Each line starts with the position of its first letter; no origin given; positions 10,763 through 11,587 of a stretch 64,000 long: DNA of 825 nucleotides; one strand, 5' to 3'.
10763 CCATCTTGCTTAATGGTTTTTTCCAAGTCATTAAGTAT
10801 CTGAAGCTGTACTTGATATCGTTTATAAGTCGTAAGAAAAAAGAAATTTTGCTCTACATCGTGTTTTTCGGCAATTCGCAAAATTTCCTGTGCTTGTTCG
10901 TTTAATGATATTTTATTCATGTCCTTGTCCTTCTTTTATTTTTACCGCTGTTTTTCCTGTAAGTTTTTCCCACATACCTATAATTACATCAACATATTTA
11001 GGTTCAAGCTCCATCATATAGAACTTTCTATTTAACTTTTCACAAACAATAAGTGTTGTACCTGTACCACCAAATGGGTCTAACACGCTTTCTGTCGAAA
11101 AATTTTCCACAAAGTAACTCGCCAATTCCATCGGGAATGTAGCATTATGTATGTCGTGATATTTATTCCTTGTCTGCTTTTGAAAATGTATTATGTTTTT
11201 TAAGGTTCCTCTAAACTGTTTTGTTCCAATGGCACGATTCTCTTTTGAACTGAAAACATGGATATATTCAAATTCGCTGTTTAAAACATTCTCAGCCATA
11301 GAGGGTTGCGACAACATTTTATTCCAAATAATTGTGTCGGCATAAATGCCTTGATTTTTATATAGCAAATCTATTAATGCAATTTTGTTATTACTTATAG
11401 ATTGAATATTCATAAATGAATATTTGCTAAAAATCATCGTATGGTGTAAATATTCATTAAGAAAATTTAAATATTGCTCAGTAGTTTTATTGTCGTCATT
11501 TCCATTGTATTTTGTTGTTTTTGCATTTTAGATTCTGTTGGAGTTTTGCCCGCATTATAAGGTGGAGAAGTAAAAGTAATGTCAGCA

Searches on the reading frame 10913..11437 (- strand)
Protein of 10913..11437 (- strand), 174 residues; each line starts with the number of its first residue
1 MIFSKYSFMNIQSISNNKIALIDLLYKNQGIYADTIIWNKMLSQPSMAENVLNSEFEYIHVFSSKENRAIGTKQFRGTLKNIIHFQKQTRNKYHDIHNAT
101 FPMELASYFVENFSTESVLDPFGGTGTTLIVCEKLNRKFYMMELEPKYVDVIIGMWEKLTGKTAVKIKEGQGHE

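Call 37: search_protein_families(library=pfam, proteins=[window:10913-11437:-], max_evalue=0.0001)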
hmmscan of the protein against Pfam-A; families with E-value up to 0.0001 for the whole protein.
window:10913-11437:- (174 aa): 1 family
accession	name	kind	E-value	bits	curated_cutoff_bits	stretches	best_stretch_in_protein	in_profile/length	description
PF01555.25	N6_N4_Mtase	-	3e-22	80.1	26.7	1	13-152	52-219/221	DNA methylase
